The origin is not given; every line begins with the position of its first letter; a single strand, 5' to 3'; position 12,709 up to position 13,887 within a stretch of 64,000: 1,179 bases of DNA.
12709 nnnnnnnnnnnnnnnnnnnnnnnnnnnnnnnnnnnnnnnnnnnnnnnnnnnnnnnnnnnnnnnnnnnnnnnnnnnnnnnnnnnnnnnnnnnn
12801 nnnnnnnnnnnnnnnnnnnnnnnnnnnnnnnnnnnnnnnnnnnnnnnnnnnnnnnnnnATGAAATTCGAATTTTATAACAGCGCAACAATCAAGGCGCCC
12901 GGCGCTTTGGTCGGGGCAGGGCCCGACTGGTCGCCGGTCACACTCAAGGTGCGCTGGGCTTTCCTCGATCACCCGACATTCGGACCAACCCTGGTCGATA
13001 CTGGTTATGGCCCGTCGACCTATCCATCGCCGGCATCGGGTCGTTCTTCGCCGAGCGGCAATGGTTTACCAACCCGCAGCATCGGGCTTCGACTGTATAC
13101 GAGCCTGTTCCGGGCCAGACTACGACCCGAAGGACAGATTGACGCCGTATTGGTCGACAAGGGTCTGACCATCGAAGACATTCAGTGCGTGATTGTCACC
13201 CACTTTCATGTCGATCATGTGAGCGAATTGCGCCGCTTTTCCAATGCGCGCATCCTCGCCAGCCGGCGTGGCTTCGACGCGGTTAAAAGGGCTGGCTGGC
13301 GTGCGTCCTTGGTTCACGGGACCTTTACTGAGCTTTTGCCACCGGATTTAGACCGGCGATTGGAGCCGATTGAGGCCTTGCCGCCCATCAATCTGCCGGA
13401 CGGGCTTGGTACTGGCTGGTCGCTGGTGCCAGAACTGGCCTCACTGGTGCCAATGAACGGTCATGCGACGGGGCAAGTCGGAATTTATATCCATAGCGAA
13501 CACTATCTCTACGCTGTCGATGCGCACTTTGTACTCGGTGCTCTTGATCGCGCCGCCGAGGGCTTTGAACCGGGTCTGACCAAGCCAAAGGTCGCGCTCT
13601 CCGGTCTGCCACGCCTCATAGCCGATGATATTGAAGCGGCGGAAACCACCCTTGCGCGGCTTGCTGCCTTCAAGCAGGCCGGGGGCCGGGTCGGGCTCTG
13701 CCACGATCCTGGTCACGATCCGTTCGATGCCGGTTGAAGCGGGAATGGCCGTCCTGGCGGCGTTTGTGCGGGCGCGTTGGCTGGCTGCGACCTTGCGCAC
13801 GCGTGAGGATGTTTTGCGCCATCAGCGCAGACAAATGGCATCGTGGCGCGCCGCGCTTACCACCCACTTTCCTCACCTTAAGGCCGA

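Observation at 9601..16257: Lower-GC island: tightly overlapping five-gene operon (KAS III-like, SDR epimerase/reductase, MBL hydrolase, PaaK/F390-synthetase-like adenylase, ATP-grasp ligase) with no NRPS, PKS or ACP, which I cannot assign to a described pathway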

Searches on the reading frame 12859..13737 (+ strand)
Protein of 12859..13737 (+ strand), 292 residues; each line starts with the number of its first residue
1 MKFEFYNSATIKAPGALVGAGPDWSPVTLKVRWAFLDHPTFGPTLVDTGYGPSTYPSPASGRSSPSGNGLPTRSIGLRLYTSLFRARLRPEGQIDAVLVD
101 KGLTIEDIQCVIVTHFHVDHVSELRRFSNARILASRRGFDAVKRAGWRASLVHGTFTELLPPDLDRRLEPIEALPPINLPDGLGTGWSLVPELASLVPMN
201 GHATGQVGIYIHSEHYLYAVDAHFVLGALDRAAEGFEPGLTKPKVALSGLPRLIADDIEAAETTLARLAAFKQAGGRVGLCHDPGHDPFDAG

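Call 5: search_protein_families(library=pfam, proteins=[window:12859-13737:+], max_evalue=0.01)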
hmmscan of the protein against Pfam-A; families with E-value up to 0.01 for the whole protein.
window:12859-13737:+ (292 aa): 2 families
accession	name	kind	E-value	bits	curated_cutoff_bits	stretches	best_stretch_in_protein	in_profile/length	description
PF00753.33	Lactamase_B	-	4.6e-08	33.7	22.7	1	90-229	33-157/196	Metallo-beta-lactamase superfamily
PF12706.13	Lactamase_B_2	-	0.0011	19.1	27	1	103-144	26-72/200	Beta-lactamase superfamily domain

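Call 6: search_protein_families(library=ncbifam, proteins=[window:12859-13737:+], max_evalue=0.01)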
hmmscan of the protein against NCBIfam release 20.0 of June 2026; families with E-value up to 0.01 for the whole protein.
window:12859-13737:+ (292 aa): 10 families
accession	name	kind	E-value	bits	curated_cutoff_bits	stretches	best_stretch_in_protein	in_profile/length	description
NF045699.1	AHLLactAiiA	equivalog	2.1e-08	33.6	375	1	88-143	76-131/251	quorum-quenching N-acyl homoserine lactonase AiiA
NF047979.1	lactonase_AidB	equivalog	3.9e-07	29.6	360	1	92-136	78-127/271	AidB family quorum-quenching N-acyl homoserine lactonase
NF045700.1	AHLLactAttM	equivalog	1.1e-06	28.4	390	1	84-149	70-135/257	AttM family quorum-quenching N-acyl homoserine lactonase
NF047919.1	lactonase_YtnP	equivalog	1.6e-05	24.3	425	1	90-131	82-123/274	YtnP family quorum-quenching lactonase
NF047925.1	pyridox_lacton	equivalog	7.6e-05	22.6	325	1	91-138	72-119/268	4-pyridoxolactonase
NF033105.1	bla_subclass_B3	equivalog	9.6e-05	21.8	240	1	93-147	47-104/257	subclass B3 metallo-beta-lactamase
NF000456.2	blaMSI-1_fam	exception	0.0001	21.7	550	1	92-136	71-118/289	MSI-1 family subclass B3 metallo-beta-lactamase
NF047976.1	lactonase_AhlS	equivalog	0.0027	16.8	475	1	102-136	98-132/276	AhlS family quorum-quenching N-acyl homoserine lactonase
TIGR03413.1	GSH_gloB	equivalog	0.0031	16.9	200.8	0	108-128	44-64/248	hydroxyacylglutathione hydrolase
NF000469.2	CAR_gen_B3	exception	0.0033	16.5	500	1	102-143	107-151/311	CAR family subclass B3 metallo-beta-lactamase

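Call 22: search_solved_structures(query=window:12859-13737:+, max_evalue=0.01)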
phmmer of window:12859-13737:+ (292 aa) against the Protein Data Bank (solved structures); distinct sequences matched with E-value up to 0.01: 7.
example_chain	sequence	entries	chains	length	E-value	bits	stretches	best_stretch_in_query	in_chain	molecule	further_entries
2zo4_A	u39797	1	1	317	0.00029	23.2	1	91-222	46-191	Metallo-beta-lactamase family protein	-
6e0s_A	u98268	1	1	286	0.004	19.4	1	98-147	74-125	MEM-A1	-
5eht_A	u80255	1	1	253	0.0047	19.2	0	33-142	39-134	N-acyl homoserine lactonase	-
2a7m_A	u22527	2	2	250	0.0057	18.9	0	85-142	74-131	N-acyl homoserine lactone hydrolase | N-acyl homoserine lactonase AiiA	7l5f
5eh9_A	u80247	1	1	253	0.006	18.8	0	85-142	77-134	N-acyl homoserine lactonase AiiA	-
3dha_A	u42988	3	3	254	0.0061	18.8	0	85-142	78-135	N-Acyl Homoserine Lactone Hydrolase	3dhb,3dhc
2br6_A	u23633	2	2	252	0.0074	18.5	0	85-142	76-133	AIIA-LIKE PROTEIN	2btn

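Call 82: search_solved_structures(query=A5, max_evalue=0.1)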
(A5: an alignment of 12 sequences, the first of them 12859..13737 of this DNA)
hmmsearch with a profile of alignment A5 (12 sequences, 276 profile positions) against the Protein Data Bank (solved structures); distinct sequences matched with E-value up to 0.1: 126 (the best 60 are shown).
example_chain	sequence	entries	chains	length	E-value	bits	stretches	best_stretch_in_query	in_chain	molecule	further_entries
9khq_A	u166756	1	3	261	2.9e-25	92.3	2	3-136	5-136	N-acylhomoserine lactonase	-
9kho_A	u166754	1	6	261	1.8e-24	89.7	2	3-136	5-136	N-acylhomoserine lactonase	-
6n9q_P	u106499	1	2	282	2.8e-19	72.6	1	13-271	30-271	Lactonase GcL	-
6n9i_A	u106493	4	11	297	3.4e-19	72.4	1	13-271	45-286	Putative hydrolase | GcL lactonase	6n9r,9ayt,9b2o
9b2i_A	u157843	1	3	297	3.5e-19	72.3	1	13-271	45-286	quorum-quenching N-acyl-homoserine lactonase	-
9b2j_A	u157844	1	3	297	6.6e-19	71.4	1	13-271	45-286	quorum-quenching N-acyl-homoserine lactonase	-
6cgy_A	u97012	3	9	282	2.3e-18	69.7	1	13-269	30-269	Beta-lactamase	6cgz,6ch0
9b2l_A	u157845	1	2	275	4.6e-18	68.7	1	13-271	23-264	quorum-quenching N-acyl-homoserine lactonase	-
9b2p_A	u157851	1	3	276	4.7e-18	68.6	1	13-271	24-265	quorum-quenching N-acyl-homoserine lactonase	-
9b2n_A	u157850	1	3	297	6.2e-18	68.2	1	13-271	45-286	quorum-quenching N-acyl-homoserine lactonase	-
2br6_A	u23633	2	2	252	1.2e-17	67.3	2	26-134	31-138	AIIA-LIKE PROTEIN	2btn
2a7m_A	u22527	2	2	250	1.8e-17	66.8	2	26-134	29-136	N-acyl homoserine lactone hydrolase | N-acyl homoserine lactonase AiiA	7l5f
3dha_A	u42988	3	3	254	1.8e-17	66.7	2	26-134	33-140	N-Acyl Homoserine Lactone Hydrolase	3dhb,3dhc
5eh9_A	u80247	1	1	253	1.8e-17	66.7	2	26-134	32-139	N-acyl homoserine lactonase AiiA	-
4j5f_A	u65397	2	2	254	2.2e-17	66.5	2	26-134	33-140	N-acyl homoserine lactonase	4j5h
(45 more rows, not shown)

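Call 103: search_protein_families(library=padloc, proteins=[window:12859-13737:+], max_evalue=0.001)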
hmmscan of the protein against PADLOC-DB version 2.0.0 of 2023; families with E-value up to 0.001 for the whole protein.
window:12859-13737:+ (292 aa): 0 families
